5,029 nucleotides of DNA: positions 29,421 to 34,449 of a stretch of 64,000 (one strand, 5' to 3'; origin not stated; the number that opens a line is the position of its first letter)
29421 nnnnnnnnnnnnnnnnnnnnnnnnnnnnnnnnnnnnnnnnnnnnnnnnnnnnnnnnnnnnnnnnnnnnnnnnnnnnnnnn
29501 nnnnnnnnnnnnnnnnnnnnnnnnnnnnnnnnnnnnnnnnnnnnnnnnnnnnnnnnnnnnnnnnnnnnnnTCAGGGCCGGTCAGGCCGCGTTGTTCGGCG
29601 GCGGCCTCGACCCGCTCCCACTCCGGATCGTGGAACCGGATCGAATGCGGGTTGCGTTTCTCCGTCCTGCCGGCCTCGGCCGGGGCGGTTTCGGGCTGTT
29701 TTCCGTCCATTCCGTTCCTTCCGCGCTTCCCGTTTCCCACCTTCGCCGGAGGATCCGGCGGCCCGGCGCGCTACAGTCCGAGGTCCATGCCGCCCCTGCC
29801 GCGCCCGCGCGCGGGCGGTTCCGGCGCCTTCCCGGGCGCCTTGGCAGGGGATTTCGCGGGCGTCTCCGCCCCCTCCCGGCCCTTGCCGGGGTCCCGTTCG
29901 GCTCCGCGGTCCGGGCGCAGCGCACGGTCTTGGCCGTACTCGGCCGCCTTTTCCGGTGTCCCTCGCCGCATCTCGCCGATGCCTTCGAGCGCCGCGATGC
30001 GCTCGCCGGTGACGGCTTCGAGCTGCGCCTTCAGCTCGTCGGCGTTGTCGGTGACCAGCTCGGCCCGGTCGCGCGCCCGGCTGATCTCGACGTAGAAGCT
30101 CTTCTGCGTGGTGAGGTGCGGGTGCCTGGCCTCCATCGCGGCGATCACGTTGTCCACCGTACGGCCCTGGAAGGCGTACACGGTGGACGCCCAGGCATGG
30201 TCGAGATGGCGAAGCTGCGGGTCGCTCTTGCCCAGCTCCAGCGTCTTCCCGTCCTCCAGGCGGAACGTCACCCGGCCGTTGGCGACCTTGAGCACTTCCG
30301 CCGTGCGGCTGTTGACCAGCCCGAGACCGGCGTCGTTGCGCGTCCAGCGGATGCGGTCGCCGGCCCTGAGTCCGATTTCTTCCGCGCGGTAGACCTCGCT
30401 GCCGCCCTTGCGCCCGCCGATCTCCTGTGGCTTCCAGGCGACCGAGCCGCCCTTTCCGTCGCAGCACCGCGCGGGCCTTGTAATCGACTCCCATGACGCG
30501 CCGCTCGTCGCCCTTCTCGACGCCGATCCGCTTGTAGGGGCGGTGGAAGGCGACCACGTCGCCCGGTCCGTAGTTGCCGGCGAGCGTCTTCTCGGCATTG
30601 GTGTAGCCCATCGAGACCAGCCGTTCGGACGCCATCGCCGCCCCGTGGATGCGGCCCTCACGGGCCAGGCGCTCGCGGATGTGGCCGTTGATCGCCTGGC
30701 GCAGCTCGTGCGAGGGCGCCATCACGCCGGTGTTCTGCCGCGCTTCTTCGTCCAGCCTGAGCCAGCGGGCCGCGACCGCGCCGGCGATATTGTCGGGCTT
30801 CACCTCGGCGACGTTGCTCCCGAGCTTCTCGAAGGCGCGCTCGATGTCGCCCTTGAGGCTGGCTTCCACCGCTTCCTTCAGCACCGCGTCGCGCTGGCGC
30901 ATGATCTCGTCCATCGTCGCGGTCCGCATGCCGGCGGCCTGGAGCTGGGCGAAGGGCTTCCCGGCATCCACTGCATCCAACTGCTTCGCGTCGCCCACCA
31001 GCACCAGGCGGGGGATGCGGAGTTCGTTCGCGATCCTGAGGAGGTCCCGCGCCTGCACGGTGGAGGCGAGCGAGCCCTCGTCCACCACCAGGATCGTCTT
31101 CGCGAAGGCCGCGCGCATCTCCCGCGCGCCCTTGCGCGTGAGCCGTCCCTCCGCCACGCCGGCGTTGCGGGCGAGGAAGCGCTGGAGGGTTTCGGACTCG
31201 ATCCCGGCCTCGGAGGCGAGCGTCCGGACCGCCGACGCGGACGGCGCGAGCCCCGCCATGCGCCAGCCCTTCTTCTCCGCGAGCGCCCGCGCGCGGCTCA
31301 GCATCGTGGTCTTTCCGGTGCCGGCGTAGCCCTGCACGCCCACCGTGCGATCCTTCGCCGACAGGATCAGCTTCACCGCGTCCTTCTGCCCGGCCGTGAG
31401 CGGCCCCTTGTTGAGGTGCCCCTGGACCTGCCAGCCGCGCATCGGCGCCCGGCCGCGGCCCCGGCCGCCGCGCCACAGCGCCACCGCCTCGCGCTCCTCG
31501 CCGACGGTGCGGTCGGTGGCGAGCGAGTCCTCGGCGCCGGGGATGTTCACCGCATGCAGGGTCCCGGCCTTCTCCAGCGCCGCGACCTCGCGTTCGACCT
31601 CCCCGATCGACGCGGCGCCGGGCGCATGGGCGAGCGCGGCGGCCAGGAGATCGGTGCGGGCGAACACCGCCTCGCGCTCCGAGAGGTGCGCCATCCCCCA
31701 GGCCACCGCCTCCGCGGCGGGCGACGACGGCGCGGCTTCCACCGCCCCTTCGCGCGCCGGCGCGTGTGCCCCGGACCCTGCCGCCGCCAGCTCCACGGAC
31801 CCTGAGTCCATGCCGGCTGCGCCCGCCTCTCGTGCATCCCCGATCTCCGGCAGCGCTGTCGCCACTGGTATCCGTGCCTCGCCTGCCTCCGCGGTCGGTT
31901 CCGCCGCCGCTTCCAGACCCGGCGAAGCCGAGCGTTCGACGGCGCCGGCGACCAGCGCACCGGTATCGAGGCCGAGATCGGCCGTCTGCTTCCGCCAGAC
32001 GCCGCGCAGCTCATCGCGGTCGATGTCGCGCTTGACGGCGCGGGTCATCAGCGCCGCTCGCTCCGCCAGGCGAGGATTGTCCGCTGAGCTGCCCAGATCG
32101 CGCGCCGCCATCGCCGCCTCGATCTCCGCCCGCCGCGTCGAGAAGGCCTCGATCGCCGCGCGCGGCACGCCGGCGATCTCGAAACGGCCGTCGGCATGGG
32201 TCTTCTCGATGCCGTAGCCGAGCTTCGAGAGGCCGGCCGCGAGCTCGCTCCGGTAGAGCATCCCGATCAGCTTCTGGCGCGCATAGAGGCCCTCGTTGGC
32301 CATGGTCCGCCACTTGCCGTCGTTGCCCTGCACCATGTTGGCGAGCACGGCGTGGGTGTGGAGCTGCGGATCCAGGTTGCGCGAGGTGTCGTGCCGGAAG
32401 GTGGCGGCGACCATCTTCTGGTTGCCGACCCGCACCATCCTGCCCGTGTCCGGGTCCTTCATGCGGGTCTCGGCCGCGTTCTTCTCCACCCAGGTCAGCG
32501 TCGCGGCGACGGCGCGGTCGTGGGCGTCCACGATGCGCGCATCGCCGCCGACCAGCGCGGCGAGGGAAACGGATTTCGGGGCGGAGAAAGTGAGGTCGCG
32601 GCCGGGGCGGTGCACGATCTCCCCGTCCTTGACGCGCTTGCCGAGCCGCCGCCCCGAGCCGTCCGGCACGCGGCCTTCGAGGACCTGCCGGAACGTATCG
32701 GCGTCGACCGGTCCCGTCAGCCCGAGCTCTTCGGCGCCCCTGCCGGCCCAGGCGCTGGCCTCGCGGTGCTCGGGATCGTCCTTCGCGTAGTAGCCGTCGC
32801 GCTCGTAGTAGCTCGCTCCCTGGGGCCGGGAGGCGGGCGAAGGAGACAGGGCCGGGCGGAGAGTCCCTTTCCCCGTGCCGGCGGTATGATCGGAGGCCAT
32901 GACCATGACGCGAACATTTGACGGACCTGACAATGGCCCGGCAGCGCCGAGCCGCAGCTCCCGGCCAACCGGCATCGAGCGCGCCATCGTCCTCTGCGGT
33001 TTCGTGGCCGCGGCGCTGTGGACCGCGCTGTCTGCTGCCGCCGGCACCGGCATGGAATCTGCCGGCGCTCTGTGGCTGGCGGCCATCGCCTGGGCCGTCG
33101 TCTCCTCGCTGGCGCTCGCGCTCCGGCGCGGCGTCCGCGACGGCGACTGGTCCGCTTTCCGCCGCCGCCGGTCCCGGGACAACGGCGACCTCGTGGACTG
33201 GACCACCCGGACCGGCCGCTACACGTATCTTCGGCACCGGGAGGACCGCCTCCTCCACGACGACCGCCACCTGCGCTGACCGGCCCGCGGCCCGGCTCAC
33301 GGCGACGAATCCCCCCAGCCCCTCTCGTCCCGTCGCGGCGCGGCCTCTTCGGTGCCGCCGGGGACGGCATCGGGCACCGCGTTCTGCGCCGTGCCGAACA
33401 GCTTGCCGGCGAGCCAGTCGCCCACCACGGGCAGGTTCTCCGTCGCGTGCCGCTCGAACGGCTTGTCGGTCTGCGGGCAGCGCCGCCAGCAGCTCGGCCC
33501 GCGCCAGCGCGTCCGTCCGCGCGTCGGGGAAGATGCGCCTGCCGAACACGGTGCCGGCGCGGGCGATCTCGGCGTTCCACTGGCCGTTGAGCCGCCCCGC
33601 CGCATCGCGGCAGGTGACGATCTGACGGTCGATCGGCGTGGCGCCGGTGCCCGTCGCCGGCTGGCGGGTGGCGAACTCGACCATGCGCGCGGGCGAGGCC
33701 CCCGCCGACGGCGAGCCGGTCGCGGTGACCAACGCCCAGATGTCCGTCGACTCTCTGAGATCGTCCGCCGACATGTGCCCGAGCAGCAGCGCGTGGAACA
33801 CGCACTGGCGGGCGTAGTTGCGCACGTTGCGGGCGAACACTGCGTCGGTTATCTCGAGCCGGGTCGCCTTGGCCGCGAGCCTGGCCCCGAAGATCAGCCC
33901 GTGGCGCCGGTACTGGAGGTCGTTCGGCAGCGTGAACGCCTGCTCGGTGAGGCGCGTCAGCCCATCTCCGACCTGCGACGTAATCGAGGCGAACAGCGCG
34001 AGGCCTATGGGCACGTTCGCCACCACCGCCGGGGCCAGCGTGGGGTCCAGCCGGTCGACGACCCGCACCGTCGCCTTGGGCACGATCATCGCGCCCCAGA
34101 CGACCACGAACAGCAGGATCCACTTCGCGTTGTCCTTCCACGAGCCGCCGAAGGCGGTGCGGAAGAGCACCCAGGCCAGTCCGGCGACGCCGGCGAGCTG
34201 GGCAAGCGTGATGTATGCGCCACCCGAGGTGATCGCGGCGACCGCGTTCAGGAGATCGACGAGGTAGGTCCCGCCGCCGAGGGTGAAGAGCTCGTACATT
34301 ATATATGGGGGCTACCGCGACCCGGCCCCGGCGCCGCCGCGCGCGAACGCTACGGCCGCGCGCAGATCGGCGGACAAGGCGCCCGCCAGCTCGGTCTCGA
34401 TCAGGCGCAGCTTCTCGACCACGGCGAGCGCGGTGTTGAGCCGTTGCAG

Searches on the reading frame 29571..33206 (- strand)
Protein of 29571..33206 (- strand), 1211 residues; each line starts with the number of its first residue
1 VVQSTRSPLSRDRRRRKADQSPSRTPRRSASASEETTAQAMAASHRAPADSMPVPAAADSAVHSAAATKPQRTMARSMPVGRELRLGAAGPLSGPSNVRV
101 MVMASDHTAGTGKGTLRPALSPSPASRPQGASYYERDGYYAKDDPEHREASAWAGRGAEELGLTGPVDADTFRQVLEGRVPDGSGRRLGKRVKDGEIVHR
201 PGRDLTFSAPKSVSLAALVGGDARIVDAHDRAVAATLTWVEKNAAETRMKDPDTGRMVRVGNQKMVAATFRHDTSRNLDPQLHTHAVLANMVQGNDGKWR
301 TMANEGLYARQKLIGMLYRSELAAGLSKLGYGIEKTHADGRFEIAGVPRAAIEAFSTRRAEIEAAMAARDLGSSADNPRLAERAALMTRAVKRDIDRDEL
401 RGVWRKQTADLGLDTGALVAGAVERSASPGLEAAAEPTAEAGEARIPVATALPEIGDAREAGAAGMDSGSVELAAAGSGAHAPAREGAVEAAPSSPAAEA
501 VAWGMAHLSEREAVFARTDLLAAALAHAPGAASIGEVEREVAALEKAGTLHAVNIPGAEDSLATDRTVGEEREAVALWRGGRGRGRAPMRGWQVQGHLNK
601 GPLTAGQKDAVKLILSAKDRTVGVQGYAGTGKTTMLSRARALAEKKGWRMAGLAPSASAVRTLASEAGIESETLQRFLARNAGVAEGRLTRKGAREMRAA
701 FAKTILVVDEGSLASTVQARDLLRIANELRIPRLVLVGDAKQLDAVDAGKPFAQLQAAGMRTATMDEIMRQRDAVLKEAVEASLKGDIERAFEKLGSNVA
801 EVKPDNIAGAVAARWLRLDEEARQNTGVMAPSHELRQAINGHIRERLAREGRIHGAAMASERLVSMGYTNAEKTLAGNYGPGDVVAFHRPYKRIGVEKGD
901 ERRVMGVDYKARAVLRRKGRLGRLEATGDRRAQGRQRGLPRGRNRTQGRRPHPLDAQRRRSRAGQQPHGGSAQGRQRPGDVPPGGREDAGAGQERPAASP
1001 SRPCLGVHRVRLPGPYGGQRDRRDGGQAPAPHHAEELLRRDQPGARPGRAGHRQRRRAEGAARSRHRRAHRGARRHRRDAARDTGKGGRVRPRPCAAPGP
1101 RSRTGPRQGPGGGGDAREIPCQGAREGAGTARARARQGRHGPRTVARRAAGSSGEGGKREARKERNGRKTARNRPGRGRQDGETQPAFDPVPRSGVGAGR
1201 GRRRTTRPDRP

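Call 6: search_protein_families(library=pfam, proteins=[window:29571-33206:-], max_evalue=0.01)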
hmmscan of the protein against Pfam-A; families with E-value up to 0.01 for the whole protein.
window:29571-33206:- (1211 aa): 8 families
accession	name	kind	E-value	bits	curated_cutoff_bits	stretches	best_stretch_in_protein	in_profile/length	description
PF08751.17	TrwC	-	3.4e-87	293.1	25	1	129-410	3-285/286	TrwC relaxase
PF13604.12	AAA_30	-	1.2e-45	156.1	27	1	603-796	2-181/191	AAA domain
PF13245.12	AAA_19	-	6.7e-13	49.4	25.1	1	607-744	1-130/134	AAA domain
PF13086.12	AAA_11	-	0.00011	22.5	27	0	666-746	177-253/257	AAA domain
PF13401.12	AAA_22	-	0.00038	21.2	27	1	625-740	11-124/130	AAA domain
PF22232.2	TraI_hel_assoc_N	-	0.00058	20.9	27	0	626-730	1-92/99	TraI helicase-associated ssDNA bd, N-terminal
PF25199.1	nSTAND_NTPase5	-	0.0023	18.2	34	1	617-652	39-75/145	Novel STAND NTPase 5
PF13191.12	AAA_16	-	0.0093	16.9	32.6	0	620-673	25-88/167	AAA ATPase domain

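Call 7: search_protein_families(library=ncbifam, proteins=[window:29571-33206:-], max_evalue=0.01)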
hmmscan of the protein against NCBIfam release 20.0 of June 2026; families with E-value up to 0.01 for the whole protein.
window:29571-33206:- (1211 aa): 10 families
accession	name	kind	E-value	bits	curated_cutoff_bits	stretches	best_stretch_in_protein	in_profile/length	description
TIGR02760.1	TraI_TIGR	equivalog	1.7e-130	437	929.85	3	130-427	13-314/1960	conjugative transfer relaxase/helicase TraI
NF010263.0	PRK13709.1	equivalog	2.7e-113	379.7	2212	2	129-457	12-329/1752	conjugative transfer relaxase/helicase TraI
NF041492.1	MobF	equivalog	1.3e-88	297.5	100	1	127-411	10-298/299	MobF family relaxase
TIGR02686.1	relax_trwC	domain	7.7e-84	281.6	145.5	1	131-414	2-285/286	conjugative relaxase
NF011300.0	PRK14712.1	equivalog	4.9e-40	136.7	2486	2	494-806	728-1029/1623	conjugative transfer relaxase/helicase TraI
TIGR02768.1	TraA_Ti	equivalog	9.5e-28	96.9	590.45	1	599-914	356-650/751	Ti-type conjugative transfer relaxase TraA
NF010464.0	PRK13889.1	subfamily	2.3e-19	68.8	1015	1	603-920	347-642/992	conjugal transfer relaxase TraA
NF010402.0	PRK13826.1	subfamily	2.2e-17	62.3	1317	1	603-901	382-656/1102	Dtr system oriT relaxase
TIGR01448.2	helicase_RecD2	equivalog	6.3e-17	61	500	1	603-774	317-479/713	SF1B family DNA helicase RecD2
TIGR01447.1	recD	equivalog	1.1e-05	24.2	310.15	1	661-760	227-318/597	exodeoxyribonuclease V subunit alpha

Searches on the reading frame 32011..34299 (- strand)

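Call 6: search_protein_families(library=pfam, proteins=[window:32011-34299:-], max_evalue=0.01)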
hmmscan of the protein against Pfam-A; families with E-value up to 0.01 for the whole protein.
window:32011-34299:- (762 aa): 1 family
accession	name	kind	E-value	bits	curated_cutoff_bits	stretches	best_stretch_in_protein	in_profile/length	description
PF07916.16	TraG_N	-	9.5e-64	216.5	36.1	1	3-276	1-255/462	TraG-like protein, N-terminal region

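Call 7: search_protein_families(library=ncbifam, proteins=[window:32011-34299:-], max_evalue=0.01)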
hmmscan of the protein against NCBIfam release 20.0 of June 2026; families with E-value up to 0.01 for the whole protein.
window:32011-34299:- (762 aa): 1 family
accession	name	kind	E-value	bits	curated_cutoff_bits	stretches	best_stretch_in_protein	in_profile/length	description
NF010295.2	PRK13735.1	equivalog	1.4e-40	139.3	600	1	3-234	1-216/922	conjugal transfer mating-pair stabilization protein TraG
